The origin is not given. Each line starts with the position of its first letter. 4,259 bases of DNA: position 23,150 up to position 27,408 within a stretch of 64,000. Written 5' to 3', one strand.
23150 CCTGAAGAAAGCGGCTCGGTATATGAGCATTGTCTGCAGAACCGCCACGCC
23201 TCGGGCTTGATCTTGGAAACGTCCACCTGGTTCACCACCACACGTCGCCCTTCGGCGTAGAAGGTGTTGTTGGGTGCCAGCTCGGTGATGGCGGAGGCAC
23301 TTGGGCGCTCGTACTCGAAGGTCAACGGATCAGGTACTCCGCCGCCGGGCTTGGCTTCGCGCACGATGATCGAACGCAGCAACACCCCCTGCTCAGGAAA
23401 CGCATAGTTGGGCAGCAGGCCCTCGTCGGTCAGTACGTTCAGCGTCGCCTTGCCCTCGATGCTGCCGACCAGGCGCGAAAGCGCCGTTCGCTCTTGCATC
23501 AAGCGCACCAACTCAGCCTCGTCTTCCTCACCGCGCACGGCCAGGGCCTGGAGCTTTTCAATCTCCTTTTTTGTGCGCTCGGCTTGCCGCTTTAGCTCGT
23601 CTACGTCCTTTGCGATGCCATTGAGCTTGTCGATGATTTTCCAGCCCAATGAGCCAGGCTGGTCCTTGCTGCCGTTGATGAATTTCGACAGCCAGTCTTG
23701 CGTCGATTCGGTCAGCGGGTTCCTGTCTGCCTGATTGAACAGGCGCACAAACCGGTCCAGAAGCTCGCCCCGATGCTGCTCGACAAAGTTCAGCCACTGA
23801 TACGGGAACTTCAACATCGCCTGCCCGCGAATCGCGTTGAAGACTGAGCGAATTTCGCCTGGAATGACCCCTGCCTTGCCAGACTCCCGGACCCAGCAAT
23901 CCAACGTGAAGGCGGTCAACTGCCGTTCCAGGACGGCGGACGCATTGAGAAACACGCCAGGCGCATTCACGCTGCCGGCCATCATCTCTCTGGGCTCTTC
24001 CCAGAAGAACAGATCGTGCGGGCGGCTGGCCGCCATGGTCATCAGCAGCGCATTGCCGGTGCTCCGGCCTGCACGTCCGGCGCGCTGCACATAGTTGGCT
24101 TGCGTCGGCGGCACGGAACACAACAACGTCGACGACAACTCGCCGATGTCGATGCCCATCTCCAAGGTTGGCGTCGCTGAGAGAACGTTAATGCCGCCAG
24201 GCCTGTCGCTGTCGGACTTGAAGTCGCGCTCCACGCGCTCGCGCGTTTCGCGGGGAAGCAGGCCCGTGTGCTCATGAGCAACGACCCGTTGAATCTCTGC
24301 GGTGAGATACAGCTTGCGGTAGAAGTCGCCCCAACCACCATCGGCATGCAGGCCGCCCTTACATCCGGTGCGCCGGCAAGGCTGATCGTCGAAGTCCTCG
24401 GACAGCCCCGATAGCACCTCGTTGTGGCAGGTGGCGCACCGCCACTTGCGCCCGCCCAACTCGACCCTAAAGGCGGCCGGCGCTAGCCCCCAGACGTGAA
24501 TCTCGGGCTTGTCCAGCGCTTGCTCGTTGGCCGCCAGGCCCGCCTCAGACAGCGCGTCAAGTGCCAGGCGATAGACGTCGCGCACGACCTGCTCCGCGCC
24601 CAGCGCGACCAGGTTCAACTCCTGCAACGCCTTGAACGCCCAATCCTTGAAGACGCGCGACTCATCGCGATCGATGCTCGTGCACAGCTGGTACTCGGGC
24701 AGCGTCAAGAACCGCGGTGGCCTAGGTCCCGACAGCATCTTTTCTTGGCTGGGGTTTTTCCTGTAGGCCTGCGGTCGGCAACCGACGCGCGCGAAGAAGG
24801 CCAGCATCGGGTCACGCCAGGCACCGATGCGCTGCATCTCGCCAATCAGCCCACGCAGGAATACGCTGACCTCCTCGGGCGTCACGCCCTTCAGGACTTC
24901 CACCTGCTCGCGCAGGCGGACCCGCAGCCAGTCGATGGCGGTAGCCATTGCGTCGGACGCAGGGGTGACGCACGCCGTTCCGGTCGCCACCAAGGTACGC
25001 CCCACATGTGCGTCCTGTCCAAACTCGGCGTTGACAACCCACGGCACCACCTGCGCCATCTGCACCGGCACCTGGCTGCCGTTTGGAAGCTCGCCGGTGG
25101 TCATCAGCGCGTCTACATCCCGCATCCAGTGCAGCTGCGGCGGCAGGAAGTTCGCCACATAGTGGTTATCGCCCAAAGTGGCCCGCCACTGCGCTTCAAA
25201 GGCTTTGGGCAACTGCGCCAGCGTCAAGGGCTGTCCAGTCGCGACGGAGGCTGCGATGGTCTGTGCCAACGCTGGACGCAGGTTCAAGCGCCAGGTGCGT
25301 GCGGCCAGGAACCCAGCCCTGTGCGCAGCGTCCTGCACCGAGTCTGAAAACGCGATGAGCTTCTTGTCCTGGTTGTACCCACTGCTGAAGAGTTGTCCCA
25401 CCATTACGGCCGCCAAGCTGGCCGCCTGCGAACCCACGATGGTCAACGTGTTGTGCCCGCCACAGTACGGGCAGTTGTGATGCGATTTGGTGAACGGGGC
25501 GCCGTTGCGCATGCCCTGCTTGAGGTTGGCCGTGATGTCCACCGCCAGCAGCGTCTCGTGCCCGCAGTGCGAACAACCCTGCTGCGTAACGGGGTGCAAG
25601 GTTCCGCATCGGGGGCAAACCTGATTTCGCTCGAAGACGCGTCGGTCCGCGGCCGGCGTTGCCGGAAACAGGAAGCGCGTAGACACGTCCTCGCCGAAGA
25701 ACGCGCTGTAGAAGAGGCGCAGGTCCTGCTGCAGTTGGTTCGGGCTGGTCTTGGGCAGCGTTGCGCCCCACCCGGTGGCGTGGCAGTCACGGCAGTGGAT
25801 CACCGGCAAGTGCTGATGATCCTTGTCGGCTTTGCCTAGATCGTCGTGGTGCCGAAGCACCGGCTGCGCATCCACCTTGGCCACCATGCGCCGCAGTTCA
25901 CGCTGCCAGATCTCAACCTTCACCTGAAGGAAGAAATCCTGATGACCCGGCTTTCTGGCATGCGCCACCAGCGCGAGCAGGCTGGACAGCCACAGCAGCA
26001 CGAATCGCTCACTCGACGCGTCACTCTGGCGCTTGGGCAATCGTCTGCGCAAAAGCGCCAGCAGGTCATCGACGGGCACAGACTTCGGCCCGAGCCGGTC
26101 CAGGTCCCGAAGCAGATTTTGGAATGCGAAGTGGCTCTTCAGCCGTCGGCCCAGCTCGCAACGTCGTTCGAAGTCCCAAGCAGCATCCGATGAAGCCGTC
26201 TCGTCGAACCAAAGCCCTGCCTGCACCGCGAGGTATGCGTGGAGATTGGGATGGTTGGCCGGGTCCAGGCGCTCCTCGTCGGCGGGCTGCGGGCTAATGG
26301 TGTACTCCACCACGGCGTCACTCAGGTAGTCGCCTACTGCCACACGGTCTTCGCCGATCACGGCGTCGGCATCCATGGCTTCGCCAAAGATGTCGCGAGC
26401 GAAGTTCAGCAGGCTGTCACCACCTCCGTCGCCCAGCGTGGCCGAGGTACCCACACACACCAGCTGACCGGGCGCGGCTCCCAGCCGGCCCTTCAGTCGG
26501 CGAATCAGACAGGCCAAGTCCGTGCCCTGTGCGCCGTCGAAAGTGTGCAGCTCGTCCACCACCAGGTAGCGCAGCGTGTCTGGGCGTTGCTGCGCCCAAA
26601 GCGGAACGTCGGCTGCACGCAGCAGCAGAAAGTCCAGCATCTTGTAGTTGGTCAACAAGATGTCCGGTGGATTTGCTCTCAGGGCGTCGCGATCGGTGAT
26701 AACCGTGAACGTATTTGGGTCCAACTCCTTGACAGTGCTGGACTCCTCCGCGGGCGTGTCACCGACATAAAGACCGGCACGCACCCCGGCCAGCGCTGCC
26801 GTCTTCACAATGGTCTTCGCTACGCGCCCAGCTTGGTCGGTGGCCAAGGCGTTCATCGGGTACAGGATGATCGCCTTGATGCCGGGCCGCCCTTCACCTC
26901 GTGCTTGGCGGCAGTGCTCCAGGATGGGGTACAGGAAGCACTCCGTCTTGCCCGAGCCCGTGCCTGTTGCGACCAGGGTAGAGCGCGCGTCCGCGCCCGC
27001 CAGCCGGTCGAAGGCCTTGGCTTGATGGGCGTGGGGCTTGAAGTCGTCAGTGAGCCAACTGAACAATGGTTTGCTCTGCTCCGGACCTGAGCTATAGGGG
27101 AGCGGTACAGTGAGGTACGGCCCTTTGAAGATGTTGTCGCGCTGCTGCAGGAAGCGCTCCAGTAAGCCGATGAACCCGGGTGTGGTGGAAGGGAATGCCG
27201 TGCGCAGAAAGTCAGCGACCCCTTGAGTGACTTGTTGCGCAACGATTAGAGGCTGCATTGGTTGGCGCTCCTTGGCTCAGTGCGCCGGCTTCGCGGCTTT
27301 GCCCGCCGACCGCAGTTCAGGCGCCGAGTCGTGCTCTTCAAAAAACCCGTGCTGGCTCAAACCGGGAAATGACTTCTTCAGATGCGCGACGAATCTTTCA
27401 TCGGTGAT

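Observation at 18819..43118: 24.3-kb eight-gene coupled operon interleaving DISARM class 1-like, Mokosh type I-like, HNH-ParB and DruE-like parts behind a single methyltransferase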

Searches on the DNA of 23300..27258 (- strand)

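Call 36: search_dna_similar(query=window:23300-27258:-, collection=ecoli_genomes, mode=distant, max_rows=8, max_evalue=0.001)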
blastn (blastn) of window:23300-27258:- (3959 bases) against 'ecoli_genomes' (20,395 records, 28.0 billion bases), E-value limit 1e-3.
Records with a match: 526; places in all: 533; records where one place covers at least 80% of the query: 0.
Genomes with a match: 526 of 5426; with a place that covers at least 80% of the query: 0. Places per genome that has any: lowest 1, median 1, highest 2. On chromosomes: 518 places; on plasmids: 15.
Best place of each record, by identity: 60-80% 526.
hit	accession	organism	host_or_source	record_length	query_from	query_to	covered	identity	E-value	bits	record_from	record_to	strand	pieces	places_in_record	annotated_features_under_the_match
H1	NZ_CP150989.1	Escherichia coli strain CUVET16-819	Dog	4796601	222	3368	22%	67.2%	4e-19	240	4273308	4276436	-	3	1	DEAD/DEAH box helicase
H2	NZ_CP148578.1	Escherichia coli strain Z1322HEC0005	Homo sapiens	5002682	577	3368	13%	70.7%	1e-18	243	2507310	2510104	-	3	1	DEAD/DEAH box helicase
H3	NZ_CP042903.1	Escherichia coli strain CFSAN061761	missing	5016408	577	3368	13%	70.7%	3e-20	243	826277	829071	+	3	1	DEAD/DEAH box helicase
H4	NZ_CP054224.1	Escherichia coli strain EcPF16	Homo sapiens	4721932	577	3368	13%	70.7%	3e-20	243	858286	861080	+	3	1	DEAD/DEAH box helicase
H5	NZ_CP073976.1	Escherichia coli strain MB20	Poultry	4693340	577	3368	13%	70.7%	3e-20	243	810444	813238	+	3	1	DEAD/DEAH box helicase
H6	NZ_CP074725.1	Escherichia coli strain TW01221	Homo sapiens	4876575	577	3368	13%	70.7%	3e-20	243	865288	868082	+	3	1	DEAD/DEAH box helicase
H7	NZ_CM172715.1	Escherichia coli strain FCI56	Homo sapiens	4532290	577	3368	13%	70.7%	3e-20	243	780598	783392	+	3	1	DEAD/DEAH box helicase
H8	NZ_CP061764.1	Escherichia coli O19:H7 strain 730V1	Bos taurus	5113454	577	3368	13%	70.7%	3e-20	243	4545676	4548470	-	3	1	DEAD/DEAH box helicase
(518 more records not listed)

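Call 37: get_annotated_region(hit=H1, flank=14000)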
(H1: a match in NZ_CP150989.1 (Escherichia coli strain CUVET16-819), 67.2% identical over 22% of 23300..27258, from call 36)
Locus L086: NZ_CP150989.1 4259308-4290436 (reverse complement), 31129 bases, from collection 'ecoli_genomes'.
description: Escherichia coli strain CUVET16-819 chromosome, complete genome
organism: Escherichia coli strain CUVET16-819 (NCBI taxid 562)
replicon: chromosome; assembly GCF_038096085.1
host: Dog; source: urine; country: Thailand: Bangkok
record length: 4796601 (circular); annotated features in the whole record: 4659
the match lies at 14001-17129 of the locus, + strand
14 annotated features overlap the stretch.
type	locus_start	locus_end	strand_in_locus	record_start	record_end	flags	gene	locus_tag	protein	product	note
CDS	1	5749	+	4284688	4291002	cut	-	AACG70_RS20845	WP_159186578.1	DEAD/DEAH box helicase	-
CDS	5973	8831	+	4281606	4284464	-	-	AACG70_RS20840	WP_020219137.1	DEAD/DEAH box helicase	-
CDS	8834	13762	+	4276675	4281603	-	-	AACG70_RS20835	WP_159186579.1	class I SAM-dependent DNA methyltransferase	-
CDS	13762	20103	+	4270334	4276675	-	-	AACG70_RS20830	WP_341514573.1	DEAD/DEAH box helicase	-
CDS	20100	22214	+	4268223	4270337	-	-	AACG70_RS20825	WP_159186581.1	ATP-dependent helicase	-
CDS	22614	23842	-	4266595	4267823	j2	-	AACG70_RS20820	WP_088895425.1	IS3-like element IS2 family transposase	programmed frameshift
CDS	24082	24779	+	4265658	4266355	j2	-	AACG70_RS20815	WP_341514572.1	IS1 family transposase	programmed frameshift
CDS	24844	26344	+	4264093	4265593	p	-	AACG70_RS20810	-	phosphoethanolamine transferase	frameshifted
CDS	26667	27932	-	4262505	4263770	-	-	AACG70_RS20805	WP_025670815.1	tyrosine-type recombinase/integrase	-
tRNA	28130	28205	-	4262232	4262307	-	-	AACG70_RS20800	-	tRNA-Phe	-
CDS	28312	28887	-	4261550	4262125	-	dicD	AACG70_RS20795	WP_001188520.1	transcriptional regulator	-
CDS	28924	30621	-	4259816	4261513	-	dsbD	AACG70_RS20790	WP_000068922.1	protein-disulfide reductase DsbD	-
CDS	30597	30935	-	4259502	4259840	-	cutA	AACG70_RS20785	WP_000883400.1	divalent cation tolerance protein CutA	-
CDS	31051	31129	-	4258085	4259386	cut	dcuA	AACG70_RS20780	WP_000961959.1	anaerobic C4-dicarboxylate transporter DcuA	-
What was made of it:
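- blastp against the annotated E. coli locus (DruE-ArmA-ArmB-ArmC-ArmD beside tRNA-Phe; call 37) gives 44, 46, 40 and 45% identity over essentially full lengths.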

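Call 38: get_annotated_region(hit=H3, flank=14000)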
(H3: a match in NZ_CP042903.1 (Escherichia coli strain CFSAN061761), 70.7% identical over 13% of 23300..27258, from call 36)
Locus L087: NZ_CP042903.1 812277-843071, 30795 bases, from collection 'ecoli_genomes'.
description: Escherichia coli strain CFSAN061761 chromosome, complete genome
organism: Escherichia coli strain CFSAN061761 (NCBI taxid 562)
replicon: chromosome; assembly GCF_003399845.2
host: missing; source: raw milk cheese; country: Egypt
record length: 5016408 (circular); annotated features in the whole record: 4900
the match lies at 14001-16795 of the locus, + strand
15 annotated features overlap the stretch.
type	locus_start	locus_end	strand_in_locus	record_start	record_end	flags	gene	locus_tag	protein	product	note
CDS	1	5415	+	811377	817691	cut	-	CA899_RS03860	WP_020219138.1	motility-regulating DEAH-box RNA helicase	-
CDS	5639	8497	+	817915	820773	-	-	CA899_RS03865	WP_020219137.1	DEAD/DEAH box helicase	-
CDS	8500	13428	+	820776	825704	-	-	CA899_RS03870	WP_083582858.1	DNA methyltransferase family protein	-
CDS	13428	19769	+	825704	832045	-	-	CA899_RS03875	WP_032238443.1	DEAD/DEAH box helicase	-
CDS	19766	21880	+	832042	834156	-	-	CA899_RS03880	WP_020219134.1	UvrD-helicase domain-containing protein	-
CDS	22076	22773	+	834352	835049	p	-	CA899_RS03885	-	IS1 family transposase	programmed frameshift; internal stop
CDS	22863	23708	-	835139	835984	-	-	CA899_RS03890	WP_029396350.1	hypothetical protein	-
CDS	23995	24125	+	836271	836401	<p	-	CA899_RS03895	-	IS630 family transposase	frameshifted; incomplete; partial in the middle of a contig; missing N-terminus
CDS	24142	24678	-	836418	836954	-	-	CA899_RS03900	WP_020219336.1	hypothetical protein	-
CDS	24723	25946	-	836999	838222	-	-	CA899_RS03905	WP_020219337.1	PDDEXK-like family protein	-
CDS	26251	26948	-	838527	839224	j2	-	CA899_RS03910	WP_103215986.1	IS1-like element IS1A family transposase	programmed frameshift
CDS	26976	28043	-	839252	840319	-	-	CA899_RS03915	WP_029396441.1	tetratricopeptide repeat protein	-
CDS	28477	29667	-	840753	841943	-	-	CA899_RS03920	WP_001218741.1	tyrosine-type recombinase/integrase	-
tRNA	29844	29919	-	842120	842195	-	-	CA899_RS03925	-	tRNA-Phe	-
CDS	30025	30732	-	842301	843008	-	yqgA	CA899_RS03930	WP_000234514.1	DUF554 domain-containing protein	-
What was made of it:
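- A-B-C-D with a 1-nt B/C overlap in E. coli (calls 37, 38).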
